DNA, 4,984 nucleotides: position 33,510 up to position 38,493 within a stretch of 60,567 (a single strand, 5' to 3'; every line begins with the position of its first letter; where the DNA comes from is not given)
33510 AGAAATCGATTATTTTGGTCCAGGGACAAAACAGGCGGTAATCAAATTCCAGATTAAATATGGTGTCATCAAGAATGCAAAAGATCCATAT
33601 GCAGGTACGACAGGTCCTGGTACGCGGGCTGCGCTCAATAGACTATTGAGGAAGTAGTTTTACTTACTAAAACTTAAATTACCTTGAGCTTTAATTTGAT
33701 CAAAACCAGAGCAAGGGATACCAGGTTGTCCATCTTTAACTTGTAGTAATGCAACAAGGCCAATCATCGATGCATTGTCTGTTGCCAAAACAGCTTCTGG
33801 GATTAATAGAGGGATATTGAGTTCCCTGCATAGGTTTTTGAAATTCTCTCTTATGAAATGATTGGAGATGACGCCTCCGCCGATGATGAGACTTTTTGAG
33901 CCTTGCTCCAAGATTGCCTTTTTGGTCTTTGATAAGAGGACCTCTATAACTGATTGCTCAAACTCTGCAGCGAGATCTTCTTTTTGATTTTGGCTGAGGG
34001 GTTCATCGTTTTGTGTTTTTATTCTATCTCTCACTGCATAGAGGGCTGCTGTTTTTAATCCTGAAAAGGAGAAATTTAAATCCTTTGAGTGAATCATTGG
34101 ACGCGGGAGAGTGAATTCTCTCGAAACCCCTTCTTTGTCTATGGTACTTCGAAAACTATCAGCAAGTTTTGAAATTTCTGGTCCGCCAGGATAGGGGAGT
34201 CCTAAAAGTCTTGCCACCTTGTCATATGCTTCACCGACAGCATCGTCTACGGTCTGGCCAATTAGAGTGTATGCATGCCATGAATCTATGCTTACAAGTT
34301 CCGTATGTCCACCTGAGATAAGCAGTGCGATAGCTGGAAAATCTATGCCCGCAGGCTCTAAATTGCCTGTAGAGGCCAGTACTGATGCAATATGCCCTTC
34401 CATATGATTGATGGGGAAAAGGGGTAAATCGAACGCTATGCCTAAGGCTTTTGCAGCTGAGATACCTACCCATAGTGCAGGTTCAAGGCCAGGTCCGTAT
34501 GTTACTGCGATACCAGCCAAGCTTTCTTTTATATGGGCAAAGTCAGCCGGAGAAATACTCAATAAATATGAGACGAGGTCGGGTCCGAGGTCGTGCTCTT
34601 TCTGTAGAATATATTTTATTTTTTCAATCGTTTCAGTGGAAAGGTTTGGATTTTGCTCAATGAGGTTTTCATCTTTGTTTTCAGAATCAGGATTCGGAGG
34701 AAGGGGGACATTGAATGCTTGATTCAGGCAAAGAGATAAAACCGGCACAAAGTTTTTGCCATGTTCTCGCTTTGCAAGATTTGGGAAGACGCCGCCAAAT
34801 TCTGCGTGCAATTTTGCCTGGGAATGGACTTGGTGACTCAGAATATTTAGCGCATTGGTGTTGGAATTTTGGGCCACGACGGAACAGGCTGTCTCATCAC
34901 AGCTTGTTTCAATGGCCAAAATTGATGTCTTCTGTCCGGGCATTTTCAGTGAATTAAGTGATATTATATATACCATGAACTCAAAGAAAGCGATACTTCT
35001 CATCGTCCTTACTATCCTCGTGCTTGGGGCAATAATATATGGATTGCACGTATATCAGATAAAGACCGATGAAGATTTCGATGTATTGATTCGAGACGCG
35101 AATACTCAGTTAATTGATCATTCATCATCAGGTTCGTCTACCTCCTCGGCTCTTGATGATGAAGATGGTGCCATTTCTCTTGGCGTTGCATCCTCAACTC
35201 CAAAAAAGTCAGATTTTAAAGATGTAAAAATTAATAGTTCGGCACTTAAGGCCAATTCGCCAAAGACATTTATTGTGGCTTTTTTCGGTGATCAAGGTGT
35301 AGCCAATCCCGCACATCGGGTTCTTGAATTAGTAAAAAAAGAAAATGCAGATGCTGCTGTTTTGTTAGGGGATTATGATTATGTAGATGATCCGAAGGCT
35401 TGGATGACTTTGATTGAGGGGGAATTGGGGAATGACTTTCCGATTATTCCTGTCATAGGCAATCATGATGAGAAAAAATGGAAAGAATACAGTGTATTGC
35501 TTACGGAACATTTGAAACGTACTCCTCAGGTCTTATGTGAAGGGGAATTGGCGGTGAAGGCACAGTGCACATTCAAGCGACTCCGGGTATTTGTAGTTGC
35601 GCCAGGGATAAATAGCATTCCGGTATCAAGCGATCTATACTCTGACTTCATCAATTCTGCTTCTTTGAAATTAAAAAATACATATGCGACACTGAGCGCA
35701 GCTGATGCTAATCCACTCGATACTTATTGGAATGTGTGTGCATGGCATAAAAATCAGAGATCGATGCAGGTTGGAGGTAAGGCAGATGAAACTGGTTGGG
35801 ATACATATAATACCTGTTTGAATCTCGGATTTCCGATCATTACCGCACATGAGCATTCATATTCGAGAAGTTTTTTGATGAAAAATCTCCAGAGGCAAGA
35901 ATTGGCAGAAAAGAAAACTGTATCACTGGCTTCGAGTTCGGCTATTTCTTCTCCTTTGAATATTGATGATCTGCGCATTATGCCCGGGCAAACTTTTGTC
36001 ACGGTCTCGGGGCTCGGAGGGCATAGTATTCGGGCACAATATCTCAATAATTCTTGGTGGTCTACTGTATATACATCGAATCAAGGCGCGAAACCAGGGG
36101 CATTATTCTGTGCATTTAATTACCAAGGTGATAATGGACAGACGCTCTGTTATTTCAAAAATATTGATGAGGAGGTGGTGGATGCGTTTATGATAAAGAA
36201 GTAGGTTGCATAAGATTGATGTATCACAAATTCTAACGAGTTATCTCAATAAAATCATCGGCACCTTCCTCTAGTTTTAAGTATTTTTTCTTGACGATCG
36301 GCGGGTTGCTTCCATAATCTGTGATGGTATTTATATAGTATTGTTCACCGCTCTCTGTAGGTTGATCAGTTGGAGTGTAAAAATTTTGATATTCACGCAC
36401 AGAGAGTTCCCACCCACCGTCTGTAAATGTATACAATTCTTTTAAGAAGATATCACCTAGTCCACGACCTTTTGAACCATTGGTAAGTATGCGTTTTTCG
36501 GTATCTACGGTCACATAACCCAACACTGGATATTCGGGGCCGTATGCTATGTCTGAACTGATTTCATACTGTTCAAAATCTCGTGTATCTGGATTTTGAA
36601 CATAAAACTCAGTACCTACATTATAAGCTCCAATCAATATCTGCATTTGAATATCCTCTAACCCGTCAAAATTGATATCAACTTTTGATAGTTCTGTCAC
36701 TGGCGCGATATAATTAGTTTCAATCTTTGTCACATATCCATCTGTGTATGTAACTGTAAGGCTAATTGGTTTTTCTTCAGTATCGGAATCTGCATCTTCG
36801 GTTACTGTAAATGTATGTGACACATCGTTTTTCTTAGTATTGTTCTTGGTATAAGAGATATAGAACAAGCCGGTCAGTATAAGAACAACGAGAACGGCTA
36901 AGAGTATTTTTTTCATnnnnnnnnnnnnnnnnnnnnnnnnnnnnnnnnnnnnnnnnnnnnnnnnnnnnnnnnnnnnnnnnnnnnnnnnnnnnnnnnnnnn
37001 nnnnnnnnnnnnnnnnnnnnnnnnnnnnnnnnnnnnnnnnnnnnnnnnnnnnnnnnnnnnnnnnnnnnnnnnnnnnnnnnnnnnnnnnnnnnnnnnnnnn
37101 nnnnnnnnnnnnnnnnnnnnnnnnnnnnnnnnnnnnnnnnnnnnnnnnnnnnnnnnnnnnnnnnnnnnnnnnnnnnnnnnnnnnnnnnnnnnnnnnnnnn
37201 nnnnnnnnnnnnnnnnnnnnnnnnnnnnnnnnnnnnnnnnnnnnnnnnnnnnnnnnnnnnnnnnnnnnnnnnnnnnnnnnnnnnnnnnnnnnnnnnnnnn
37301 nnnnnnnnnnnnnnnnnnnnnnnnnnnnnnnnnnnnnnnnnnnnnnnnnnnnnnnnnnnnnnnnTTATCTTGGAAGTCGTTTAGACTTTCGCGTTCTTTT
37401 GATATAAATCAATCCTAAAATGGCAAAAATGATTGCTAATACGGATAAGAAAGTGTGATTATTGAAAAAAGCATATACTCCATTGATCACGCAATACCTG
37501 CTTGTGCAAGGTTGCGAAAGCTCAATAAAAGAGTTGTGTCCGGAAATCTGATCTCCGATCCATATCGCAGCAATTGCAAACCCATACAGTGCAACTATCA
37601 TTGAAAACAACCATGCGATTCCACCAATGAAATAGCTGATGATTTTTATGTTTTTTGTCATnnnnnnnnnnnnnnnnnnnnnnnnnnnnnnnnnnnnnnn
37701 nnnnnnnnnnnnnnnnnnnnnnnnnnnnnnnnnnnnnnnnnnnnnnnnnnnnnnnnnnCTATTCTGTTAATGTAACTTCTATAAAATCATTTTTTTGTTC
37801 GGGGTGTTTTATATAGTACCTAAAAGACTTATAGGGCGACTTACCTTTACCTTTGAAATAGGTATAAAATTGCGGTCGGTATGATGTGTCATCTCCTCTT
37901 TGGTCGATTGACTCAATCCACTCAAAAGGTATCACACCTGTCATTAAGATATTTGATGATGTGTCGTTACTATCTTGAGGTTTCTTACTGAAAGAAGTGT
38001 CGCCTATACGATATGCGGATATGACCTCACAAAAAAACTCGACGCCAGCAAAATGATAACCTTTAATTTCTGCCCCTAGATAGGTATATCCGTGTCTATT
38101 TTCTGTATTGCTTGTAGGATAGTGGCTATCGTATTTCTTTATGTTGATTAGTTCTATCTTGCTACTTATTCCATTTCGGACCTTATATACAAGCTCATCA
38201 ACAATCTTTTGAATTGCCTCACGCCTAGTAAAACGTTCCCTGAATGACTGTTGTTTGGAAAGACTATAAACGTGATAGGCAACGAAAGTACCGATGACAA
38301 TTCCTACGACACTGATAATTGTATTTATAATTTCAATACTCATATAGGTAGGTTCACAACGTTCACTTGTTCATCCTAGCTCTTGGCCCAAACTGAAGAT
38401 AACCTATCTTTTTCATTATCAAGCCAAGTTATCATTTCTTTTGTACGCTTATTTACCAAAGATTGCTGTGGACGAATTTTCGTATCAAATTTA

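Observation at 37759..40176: Island-borne operon: intact type-1 IPP isomerase + polyprenyl-synthase-fold protein lacking canonical Asp-rich motifs + membrane-anchored orphan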

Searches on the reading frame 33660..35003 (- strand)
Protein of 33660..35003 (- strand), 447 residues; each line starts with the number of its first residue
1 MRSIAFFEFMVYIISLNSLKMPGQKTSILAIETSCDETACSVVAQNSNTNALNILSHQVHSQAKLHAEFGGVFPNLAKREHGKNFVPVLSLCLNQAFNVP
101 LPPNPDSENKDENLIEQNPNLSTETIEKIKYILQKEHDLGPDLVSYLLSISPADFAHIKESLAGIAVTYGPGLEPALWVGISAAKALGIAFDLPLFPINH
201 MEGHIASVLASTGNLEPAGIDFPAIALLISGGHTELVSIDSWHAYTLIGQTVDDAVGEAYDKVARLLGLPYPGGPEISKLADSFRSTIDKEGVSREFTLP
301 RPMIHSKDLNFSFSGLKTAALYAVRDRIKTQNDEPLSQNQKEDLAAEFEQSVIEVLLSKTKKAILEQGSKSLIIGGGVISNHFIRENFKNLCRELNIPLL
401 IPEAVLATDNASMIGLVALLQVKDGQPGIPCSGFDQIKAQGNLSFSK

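Call 35: search_protein_families(library=pfam, proteins=[window:33660-35003:-], max_evalue=0.001)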
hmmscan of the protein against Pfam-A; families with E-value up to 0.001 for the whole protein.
window:33660-35003:- (447 aa): 2 families
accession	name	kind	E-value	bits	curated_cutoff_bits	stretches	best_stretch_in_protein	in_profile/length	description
PF00814.31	TsaD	-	2.2e-73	247.7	24.8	2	160-415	49-263/264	tRNA N6-adenosine threonylcarbamoyltransferase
PF22521.2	HypF_C_2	-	2.4e-06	28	27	1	325-410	150-235/241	Carbamoyltransferase, Kae1-like Domain, second subdomain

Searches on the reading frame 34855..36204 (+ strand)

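Call 3: search_protein_families(library=pfam, proteins=[window:34855-36204:+], max_evalue=0.1)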
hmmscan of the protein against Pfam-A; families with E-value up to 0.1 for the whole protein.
window:34855-36204:+ (449 aa): 1 family
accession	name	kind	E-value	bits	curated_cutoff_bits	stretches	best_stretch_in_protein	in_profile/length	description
PF00149.33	Metallophos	-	1.4e-05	26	21.5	1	154-336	19-191/191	Calcineurin-like phosphoesterase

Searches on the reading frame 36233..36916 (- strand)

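Call 3: search_protein_families(library=pfam, proteins=[window:36233-36916:-], max_evalue=0.1)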
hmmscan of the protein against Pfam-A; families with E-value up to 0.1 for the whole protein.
window:36233-36916:- (227 aa): 2 families
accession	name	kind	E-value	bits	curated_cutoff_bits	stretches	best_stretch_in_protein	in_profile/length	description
PF06674.16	DUF1176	-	5.1e-06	26.7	34.8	1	95-171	222-298/322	Protein of unknown function (DUF1176)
PF18303.6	Saf_2TM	-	0.082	13.2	29.5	0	4-57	70-124/152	SAVED-fused 2TM effector domain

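Call 36: search_protein_families(library=phrogs, proteins=[window:36233-36916:-], max_evalue=0.001)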
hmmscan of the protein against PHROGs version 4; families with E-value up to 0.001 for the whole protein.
window:36233-36916:- (227 aa): 0 families

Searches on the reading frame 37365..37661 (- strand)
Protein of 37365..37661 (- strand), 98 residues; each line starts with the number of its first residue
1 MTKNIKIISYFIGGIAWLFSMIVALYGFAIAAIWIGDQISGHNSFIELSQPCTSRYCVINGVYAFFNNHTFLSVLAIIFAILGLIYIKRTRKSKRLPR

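Call 3: search_protein_families(library=pfam, proteins=[window:37365-37661:-], max_evalue=0.1)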
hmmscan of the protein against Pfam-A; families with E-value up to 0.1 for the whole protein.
window:37365-37661:- (98 aa): 2 families
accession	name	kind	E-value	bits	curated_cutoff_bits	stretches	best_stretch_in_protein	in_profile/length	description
PF13828.11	DUF4190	-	0.04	14.1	35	1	61-91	9-38/62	Domain of unknown function (DUF4190)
PF14668.11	RICTOR_V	-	0.055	14.1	27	1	46-85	16-55/71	Rapamycin-insensitive companion of mTOR, domain 5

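Call 4: search_protein_families(library=ncbifam, proteins=[window:37365-37661:-], max_evalue=0.1)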
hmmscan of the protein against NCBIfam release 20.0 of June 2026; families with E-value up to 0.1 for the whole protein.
window:37365-37661:- (98 aa): 1 family
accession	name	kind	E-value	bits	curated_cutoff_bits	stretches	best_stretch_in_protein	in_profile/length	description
TIGR00776.1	RhaT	subfamily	0.075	12.1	319.6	0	56-95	228-267/290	RhaT/GlcU family sugar-proton symporter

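Call 36: search_protein_families(library=phrogs, proteins=[window:37365-37661:-], max_evalue=0.001)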
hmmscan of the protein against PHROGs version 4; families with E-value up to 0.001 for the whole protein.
window:37365-37661:- (98 aa): 0 families

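Call 48: search_protein_families(library=padloc, proteins=[window:37365-37661:-], max_evalue=0.01)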
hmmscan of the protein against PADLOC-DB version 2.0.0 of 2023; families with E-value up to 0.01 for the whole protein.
window:37365-37661:- (98 aa): 0 families

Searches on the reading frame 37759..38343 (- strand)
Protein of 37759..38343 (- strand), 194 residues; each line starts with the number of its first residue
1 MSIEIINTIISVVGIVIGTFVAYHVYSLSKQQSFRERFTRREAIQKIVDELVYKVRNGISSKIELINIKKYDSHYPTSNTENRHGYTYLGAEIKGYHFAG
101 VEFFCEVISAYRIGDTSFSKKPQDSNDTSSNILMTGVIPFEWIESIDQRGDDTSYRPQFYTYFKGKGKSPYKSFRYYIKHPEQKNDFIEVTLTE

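Call 3: search_protein_families(library=pfam, proteins=[window:37759-38343:-], max_evalue=0.1)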
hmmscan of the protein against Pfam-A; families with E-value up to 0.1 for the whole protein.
window:37759-38343:- (194 aa): 1 family
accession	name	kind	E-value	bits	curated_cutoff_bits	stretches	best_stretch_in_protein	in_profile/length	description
PF09335.16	VTT_dom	-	0.00099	20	33.9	1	8-52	20-66/123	VTT domain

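Call 4: search_protein_families(library=ncbifam, proteins=[window:37759-38343:-], max_evalue=0.1)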
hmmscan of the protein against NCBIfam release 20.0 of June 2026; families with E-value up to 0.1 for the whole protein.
window:37759-38343:- (194 aa): 1 family
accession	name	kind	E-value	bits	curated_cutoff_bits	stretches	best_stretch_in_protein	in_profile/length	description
TIGR02046.1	sdhC_b558_fam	subfamily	0.029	14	96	1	9-52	99-144/212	succinate dehydrogenase (or fumarate reductase) cytochrome b subunit, b558 family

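Call 13: find_homologous_proteins(query=window:37759-38343:-, max_evalue=0.001)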
Query window:37759-38343:- (194 aa): 24 proteins with E <= 0.001 among 67 candidates.
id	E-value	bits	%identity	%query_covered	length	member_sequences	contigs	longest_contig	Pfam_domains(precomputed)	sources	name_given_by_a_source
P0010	1.5e-124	431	100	100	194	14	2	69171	-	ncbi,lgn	-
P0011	5.0e-117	406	94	100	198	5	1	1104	-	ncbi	-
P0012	2.9e-111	388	89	99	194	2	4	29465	-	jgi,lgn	-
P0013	4.3e-107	374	85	98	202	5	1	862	-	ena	-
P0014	1.4e-105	369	85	100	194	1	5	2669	-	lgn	-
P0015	4.7e-99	348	80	100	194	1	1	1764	-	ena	-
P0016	2.2e-96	339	74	100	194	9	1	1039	-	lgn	-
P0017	7.3e-93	328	75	99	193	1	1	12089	-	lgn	-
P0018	1.3e-89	317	72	100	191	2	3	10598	-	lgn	-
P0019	2.9e-88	313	71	100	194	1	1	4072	-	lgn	-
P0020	7.6e-85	301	69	99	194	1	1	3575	-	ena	-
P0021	4.0e-82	292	66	99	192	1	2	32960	-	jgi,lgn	jgi:hypothetical protein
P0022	1.8e-80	287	64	99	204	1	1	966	-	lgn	-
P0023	3.6e-76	273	66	92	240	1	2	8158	-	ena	-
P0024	2.6e-73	264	62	100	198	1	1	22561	-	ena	-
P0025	1.3e-71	258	56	99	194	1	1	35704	-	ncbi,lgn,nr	ncbi:MAG: hypothetical protein KBC33_03025 [Candidatus Pacebacteria bacterium]|nr:hypothetical prote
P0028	6.4e-62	227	54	98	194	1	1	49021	-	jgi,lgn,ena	-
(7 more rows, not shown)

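Call 18: find_encoding_contigs(protein=P0025, flank=6000, max_places=2)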
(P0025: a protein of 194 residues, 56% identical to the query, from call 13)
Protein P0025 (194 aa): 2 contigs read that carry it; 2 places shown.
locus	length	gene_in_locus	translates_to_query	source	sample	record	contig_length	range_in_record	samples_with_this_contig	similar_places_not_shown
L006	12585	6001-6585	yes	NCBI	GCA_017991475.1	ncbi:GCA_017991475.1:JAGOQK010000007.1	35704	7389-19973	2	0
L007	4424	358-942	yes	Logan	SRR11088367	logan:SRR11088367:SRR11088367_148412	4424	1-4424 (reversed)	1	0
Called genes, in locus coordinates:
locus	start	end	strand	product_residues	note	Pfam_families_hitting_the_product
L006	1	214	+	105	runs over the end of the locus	-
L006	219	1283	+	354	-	PF02779:Transket_pyr, PF02780:Transketolase_C, PF22613:Transketolase_C_1 (weak)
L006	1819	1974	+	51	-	-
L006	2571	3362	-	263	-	-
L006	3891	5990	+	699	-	PF00270:DEAD (faint), PF04851:ResIII, PF17757:UvrB_inter, PF27431:UvrB_3rd, PF00271:Helicase_C, PF12344:UvrB, PF02151:UVR (weak)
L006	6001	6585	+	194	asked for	-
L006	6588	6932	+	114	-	-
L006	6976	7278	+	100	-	-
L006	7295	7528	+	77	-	PF07927:HicA_toxin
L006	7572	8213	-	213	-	-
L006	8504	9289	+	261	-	PF00072:Response_reg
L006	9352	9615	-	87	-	PF00196:GerE, PF08281:Sigma70_r4_2 (weak)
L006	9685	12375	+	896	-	PF00005:ABC_tran (faint), PF02463:SMC_N (faint), PF13555:AAA_29 (faint), PF13304:AAA_21 (faint), PF17760:UvrA_inter, PF00684:DnaJ_CXXCXGXG (faint)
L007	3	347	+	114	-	?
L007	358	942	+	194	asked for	-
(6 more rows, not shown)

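Call 19: find_encoding_contigs(protein=P0028, flank=6000, max_places=2)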
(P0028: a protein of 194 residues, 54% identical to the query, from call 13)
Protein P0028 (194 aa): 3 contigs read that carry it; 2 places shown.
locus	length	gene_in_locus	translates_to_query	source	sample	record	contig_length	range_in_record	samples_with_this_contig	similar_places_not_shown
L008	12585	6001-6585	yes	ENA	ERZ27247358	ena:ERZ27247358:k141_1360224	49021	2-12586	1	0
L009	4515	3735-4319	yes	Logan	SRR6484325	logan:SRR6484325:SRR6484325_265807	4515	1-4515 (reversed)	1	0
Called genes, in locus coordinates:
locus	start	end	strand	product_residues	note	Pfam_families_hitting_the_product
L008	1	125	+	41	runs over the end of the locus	?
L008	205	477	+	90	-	-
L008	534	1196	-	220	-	PF03167:UDG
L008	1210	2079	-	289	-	PF01149:Fapy_DNA_glyco, PF06831:H2TH, PF06827:zf-FPG_IleRS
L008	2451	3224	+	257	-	-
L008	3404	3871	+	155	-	-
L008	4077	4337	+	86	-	-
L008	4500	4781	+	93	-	-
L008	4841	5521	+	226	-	PF01797:Y1_Tnp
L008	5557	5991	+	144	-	-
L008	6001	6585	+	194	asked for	-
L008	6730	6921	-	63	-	-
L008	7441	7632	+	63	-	-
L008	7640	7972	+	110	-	PF02661:Fic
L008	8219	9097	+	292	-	-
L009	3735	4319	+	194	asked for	-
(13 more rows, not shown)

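Call 36: search_protein_families(library=phrogs, proteins=[window:37759-38343:-], max_evalue=0.001)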
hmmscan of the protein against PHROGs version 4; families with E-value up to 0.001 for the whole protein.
window:37759-38343:- (194 aa): 0 families

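Call 48: search_protein_families(library=padloc, proteins=[window:37759-38343:-], max_evalue=0.01)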
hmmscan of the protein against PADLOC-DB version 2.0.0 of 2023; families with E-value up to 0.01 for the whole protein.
window:37759-38343:- (194 aa): 0 families

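Call 62: predict_structure(alignment_id=A3)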
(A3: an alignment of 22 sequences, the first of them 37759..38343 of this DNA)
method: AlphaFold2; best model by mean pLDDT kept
length: 194 residues; sequences in the alignment: 22
mean_pLDDT: 86.1   pTM: 0.72
mean pLDDT of the five models: 86.1, 82.8, 82.5, 80.0, 79.9
residues with pLDDT >= 90: 86; 70-90: 95; 50-70: 13; < 50: 0
segments of 3 or more residues with pLDDT < 50: none
pLDDT, mean of each block of 10 residues (from residue 1): 82 90 78 77 92 89 89 72 80 90 93 91 87 93 90 85 78 92 87 88
secondary structure, 60 per line:
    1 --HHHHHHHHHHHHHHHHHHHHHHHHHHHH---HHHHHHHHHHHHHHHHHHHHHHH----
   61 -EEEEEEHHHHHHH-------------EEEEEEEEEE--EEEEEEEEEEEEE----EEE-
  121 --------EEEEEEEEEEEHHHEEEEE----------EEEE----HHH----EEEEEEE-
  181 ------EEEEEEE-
elements in order: H3-30 H34-56 E62-67 H68-74 E88-97 E100-112 E117-119 E129-139 E143-147 E158-161 E173-179 E187-193

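Call 65: fold_search(model_id=the predicted structure, library=pdb)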
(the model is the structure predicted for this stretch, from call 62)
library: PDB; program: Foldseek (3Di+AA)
matches with E <= 10: 89; with E <= 0.001: 0
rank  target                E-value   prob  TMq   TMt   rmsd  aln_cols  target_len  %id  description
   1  1ewf                  8.2e-01  0.03  0.14  0.07  17.8       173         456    9  THE 1.7 ANGSTROM CRYSTAL STRUCTURE OF BPI (released 2000-06-21)
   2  6ymh_AAA              1.1e+00  0.06  0.19  0.23  17.2       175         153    7  X-ray structure of the K72I, Y129F, R133L, H199A quadruple mutant of PNP-oxidase from E. coli in complex with PLP (released 2021-04-28)
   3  5ig5_A                1.6e+00  0.03  0.12  0.16  14.8       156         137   14  Crystal structure of N. vectensis CaMKII-B hub at pH 4.2 (released 2016-03-23)
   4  5zdn                  1.9e+00  0.03  0.16  0.16  15.0       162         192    9  The complex structure of FomD with CDP (released 2018-07-25)
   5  5ig3_E                2.2e+00  0.04  0.17  0.23  10.5       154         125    8  Crystal structure of the human CaMKII-alpha hub (released 2016-03-23)
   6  5ig3_B                2.6e+00  0.03  0.16  0.22  10.3       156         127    9  Crystal structure of the human CaMKII-alpha hub (released 2016-03-23)
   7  8ouw_3                2.6e+00  0.01  0.07  0.04  14.6       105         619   11  Cryo-EM structure of CMG helicase bound to TIM-1/TIPN-1 and homodimeric DNSN-1 on fork DNA (Caenorhabditis elegans) (released 2023-08-16)
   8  8tmc_B                2.8e+00  0.03  0.13  0.08   9.6        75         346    4  Cryo-EM structure of CorA in complex with conformation-specific synthetic antibody C12 and 20 mM MgCl2, State MG20-2 (released 2025-02-12)
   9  5ig5_C                2.8e+00  0.02  0.12  0.17  12.2       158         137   11  Crystal structure of N. vectensis CaMKII-B hub at pH 4.2 (released 2016-03-23)
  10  6w4o_B                3.0e+00  0.03  0.16  0.22  10.3       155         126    9  CaMKII alpha-30 Cryo-EM reconstruction (released 2020-07-15)
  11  6mrk_B                3.0e+00  0.03  0.13  0.14  11.2        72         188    8  Crystal structure of dmNxf2 NTF2-like domain in complex with Nxt1/p15 (released 2019-07-03)
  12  5ig5_D                3.0e+00  0.02  0.12  0.17  12.2       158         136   11  Crystal structure of N. vectensis CaMKII-B hub at pH 4.2 (released 2016-03-23)
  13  8w5v_C                3.0e+00  0.02  0.13  0.18  13.6       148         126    7  Cryo-EM structure of QbN10K-Ab40 (released 2025-02-26)
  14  1wv4_A                3.1e+00  0.03  0.19  0.22  17.2       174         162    9  X-ray Structure of Escherichia coli pyridoxine 5'-phosphate oxidase in tetragonal crystal form (released 2004-12-28)
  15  3k6y                  3.3e+00  0.03  0.10  0.08  12.5        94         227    6  Crystal structure of Rv3671c protease from M. tuberculosis, active form (released 2010-10-13)
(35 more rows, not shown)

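Call 103: search_solved_structures(query=A3, max_evalue=1)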
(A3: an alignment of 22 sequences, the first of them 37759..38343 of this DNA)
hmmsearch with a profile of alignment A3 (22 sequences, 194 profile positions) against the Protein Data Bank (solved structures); distinct sequences matched with E-value up to 1: 1.
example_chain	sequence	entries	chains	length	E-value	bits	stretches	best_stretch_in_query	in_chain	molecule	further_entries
6w9z_A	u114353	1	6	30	0.38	13.7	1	10-31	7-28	De novo designed receptor transmembrane domain ProMP C2.1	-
